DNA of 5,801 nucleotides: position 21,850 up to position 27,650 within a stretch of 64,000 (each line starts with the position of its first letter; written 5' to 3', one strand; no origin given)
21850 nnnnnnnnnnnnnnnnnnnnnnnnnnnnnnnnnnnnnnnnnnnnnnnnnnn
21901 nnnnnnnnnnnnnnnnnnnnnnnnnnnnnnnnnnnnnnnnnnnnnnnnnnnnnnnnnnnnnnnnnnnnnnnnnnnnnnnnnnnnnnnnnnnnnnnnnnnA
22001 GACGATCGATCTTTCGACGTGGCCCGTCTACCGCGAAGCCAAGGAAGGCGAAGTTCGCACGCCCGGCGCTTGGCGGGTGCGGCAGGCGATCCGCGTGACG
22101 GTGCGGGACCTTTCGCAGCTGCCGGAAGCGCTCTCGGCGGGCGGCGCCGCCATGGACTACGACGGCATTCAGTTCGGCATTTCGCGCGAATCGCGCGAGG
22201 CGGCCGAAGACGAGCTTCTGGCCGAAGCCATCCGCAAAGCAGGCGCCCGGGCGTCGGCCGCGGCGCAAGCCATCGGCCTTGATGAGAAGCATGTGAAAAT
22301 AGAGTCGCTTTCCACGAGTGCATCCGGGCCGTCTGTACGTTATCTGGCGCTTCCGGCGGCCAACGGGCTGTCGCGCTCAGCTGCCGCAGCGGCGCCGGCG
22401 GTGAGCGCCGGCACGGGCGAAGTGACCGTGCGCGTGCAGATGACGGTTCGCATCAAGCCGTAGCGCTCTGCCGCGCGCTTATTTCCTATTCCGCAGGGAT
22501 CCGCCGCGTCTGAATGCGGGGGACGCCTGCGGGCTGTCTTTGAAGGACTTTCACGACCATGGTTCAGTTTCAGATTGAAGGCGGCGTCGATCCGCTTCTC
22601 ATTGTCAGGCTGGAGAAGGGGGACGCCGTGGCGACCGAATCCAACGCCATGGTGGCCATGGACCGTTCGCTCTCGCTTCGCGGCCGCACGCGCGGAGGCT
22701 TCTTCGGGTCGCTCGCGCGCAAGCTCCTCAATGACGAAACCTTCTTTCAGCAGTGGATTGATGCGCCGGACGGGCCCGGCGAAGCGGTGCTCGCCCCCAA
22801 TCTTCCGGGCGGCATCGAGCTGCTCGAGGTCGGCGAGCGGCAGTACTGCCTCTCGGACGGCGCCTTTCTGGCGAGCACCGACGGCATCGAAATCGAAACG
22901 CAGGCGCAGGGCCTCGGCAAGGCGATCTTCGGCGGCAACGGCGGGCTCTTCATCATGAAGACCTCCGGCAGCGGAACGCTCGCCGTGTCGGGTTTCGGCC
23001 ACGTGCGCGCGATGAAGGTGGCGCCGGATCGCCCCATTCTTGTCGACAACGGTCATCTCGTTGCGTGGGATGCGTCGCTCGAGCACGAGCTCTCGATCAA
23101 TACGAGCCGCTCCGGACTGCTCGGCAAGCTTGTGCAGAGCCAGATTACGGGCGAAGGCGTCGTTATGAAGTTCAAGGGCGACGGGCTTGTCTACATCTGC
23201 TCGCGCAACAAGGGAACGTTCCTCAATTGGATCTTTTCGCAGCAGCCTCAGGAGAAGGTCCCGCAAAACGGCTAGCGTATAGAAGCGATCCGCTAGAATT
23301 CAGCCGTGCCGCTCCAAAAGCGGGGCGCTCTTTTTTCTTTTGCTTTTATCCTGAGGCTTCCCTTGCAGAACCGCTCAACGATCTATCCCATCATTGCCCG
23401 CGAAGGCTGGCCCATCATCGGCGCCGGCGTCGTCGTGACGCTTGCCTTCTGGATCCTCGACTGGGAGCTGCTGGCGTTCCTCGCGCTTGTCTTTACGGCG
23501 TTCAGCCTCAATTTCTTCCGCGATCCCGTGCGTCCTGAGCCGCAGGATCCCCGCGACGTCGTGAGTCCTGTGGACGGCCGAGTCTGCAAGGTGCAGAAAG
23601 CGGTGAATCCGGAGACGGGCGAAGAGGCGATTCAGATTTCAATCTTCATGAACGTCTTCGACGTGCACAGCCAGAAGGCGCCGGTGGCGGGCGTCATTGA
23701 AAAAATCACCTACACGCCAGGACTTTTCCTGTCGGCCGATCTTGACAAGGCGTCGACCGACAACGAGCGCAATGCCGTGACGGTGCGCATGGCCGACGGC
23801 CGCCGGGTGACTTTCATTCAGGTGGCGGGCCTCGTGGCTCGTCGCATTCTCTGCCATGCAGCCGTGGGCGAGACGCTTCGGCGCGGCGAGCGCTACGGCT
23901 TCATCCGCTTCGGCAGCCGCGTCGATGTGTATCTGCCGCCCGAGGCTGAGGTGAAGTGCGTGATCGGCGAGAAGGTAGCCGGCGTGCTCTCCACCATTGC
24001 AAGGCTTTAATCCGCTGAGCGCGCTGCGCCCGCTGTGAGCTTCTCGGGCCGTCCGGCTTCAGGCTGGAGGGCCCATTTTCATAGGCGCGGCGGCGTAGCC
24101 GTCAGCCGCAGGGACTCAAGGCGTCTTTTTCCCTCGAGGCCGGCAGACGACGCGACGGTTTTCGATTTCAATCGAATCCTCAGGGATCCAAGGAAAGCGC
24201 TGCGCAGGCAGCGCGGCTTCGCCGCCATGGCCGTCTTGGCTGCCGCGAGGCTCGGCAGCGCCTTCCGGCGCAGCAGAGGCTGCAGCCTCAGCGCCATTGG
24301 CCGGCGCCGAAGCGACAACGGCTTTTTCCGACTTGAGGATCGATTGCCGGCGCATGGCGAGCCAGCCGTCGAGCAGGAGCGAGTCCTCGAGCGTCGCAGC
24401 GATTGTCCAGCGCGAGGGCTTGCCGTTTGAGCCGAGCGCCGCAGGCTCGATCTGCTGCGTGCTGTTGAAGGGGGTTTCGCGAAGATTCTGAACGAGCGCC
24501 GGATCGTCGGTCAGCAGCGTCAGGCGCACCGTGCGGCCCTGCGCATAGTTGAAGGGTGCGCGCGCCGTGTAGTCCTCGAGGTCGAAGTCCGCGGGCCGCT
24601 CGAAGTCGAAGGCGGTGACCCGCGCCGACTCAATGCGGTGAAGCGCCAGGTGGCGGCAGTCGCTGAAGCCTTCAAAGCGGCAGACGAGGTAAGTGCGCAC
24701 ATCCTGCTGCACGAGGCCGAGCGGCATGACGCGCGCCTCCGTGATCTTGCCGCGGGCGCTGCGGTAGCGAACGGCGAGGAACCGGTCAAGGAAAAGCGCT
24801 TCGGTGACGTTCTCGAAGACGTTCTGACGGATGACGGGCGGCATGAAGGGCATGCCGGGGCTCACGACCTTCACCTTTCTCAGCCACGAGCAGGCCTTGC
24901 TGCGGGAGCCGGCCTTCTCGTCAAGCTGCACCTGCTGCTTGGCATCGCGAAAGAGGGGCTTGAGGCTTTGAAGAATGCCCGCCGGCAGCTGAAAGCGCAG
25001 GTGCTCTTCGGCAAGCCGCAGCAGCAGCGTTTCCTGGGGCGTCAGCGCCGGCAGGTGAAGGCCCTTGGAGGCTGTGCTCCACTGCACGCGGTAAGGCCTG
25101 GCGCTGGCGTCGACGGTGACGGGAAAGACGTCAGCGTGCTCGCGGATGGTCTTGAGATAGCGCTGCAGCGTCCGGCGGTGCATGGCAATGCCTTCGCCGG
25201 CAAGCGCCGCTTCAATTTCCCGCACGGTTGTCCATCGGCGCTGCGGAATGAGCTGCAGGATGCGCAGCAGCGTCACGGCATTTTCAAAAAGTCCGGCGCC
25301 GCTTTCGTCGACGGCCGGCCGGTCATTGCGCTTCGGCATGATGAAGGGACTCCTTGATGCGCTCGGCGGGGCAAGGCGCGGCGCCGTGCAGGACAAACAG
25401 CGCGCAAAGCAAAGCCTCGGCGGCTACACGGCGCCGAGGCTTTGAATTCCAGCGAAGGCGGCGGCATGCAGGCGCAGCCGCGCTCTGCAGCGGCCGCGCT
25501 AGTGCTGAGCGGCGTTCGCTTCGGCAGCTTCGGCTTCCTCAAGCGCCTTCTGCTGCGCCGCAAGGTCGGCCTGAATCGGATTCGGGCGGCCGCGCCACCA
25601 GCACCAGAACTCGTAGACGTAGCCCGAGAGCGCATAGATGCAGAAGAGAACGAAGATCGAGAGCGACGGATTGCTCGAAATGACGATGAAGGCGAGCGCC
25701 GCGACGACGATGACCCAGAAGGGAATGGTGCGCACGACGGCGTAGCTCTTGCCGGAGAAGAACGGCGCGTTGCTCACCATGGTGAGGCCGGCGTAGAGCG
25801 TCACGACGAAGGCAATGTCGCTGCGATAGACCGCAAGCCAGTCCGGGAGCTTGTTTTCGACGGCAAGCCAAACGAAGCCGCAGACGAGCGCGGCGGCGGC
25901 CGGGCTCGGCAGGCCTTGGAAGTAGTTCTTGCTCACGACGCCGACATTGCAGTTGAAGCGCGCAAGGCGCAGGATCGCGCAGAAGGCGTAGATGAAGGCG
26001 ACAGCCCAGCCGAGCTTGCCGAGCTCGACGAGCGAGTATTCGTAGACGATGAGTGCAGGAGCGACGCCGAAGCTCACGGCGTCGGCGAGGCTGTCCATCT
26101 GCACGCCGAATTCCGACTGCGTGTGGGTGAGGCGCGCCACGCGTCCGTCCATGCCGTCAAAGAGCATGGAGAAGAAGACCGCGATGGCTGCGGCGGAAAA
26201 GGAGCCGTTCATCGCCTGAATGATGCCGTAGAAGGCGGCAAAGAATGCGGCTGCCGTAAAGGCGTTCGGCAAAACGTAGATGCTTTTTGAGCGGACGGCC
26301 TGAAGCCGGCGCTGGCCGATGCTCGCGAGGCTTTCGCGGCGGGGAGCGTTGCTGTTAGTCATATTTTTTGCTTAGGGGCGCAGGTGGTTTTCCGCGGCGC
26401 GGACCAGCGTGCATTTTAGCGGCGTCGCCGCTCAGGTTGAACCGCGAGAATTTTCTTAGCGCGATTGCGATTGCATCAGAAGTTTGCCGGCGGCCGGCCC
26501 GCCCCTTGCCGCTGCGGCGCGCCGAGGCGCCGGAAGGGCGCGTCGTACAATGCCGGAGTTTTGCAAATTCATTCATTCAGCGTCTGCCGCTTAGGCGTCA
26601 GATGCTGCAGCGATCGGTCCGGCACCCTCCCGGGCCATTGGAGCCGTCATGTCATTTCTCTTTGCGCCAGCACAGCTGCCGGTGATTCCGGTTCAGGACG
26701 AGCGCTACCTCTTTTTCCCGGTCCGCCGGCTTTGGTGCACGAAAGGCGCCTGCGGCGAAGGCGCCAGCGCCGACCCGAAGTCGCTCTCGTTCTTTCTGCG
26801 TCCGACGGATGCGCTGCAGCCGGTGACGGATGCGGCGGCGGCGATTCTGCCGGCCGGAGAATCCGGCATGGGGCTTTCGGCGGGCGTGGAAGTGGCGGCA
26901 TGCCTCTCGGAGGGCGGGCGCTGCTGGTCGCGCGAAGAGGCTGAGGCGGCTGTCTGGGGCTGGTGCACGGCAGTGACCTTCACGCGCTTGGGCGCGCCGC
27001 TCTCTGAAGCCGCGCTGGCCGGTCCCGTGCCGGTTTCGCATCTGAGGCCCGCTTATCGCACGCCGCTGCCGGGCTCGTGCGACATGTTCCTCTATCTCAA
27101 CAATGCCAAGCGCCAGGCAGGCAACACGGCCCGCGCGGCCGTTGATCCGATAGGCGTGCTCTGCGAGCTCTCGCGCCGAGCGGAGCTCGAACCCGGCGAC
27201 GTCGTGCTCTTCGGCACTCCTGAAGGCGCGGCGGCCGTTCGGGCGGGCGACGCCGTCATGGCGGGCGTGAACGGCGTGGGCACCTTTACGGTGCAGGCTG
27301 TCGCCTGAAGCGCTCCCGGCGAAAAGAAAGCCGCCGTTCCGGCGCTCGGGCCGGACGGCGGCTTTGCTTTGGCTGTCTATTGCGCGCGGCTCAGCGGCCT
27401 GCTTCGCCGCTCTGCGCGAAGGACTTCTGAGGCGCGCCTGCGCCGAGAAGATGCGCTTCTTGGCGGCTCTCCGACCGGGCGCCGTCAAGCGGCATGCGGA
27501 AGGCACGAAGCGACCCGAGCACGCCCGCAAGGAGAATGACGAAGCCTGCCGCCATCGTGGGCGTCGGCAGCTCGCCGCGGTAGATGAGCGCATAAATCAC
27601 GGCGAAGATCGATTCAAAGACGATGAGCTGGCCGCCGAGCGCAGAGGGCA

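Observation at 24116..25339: HTH-WYL-WCX regulator inserted between the two phosphatidylethanolamine-pathway genes psd and pssA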

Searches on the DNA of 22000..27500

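Call 62: search_rna_families(source=window, start=22000, end=27500, threshold=evalue, max_evalue=1)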
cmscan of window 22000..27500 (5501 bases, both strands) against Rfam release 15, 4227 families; matches with E-value up to 1: 0.
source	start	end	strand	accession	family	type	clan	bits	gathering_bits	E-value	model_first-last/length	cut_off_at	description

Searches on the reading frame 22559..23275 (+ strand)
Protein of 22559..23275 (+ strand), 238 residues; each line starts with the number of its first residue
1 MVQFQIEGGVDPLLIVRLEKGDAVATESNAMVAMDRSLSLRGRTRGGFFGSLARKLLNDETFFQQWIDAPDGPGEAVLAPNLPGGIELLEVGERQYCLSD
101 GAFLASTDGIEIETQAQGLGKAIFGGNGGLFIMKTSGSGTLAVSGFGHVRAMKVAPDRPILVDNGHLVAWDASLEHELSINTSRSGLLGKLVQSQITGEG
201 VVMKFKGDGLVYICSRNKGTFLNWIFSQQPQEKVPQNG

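Call 3: search_protein_families(library=pfam, proteins=[window:22559-23275:+], max_evalue=0.01)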
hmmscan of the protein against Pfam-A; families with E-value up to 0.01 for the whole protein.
window:22559-23275:+ (238 aa): 1 family
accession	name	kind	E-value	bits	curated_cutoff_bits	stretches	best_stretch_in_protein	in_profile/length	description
PF01987.23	AIM24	-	7.4e-53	179.7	25.7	1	4-216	1-205/205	Mitochondrial biogenesis AIM24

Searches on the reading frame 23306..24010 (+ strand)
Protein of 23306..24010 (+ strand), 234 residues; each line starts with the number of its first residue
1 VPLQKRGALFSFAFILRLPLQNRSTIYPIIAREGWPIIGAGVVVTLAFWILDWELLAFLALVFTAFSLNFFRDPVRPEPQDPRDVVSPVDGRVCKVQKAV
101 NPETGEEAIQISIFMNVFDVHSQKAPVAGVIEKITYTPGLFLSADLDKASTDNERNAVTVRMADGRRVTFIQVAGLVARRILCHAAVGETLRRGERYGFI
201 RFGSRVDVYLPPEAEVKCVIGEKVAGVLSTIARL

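Call 3: search_protein_families(library=pfam, proteins=[window:23306-24010:+], max_evalue=0.01)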
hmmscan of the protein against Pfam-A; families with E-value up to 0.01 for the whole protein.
window:23306-24010:+ (234 aa): 1 family
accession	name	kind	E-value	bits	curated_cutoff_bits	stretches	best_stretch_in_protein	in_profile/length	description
PF02666.20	PS_Dcarbxylase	-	9.2e-42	143.4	22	1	63-224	1-190/198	Phosphatidylserine decarboxylase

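Call 5: search_protein_families(library=ncbifam, proteins=[window:23306-24010:+], max_evalue=0.1)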
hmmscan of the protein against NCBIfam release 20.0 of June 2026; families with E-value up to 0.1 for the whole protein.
window:23306-24010:+ (234 aa): 14 families
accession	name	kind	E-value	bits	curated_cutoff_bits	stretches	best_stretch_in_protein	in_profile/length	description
NF003680.0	PRK05305.1-5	equivalog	4.8e-87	290.8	262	1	24-234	4-214/217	phosphatidylserine decarboxylase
NF003678.0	PRK05305.1-2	equivalog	6.3e-73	244.7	225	1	29-234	7-217/218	phosphatidylserine decarboxylase family protein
NF003679.0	PRK05305.1-3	equivalog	5.3e-69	232.3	252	1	25-232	22-231/234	phosphatidylserine decarboxylase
NF003677.0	PRK05305.1-1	equivalog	2.2e-66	223.5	315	1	23-224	8-210/232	phosphatidylserine decarboxylase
TIGR00164.2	AS_decarb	equivalog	2.6e-58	196.8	230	1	29-233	1-210/215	archaetidylserine decarboxylase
NF003682.0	PRK05305.2-2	equivalog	5.3e-50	169.8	284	1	53-232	32-210/212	phosphatidylserine decarboxylase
NF003681.0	PRK05305.2-1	equivalog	1.7e-49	168.3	377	1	25-227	6-211/231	phosphatidylserine decarboxylase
NF003685.0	PRK05305.2-5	equivalog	1.1e-48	165.1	183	1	30-233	2-192/198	phosphatidylserine decarboxylase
NF003684.0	PRK05305.2-4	equivalog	3.4e-48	164.1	317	1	27-234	6-214/228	phosphatidylserine decarboxylase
NF003683.0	PRK05305.2-3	equivalog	2.4e-42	144.6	244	1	44-225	20-194/204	phosphatidylserine decarboxylase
NF038088.1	anchor_synt_D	exception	1.4e-37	129.1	240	1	48-219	18-177/194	protein sorting system archaetidylserine decarboxylase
NF002853.0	PRK03140.1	equivalog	0.0069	15.7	307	0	157-206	180-228/262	phosphatidylserine decarboxylase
TIGR00163.1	PS_decarb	equivalog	0.014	14.5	111.75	0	70-104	22-55/243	archaetidylserine decarboxylase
NF003038.0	PRK03934.1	equivalog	0.02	13.7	285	0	103-177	112-192/267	phosphatidylserine decarboxylase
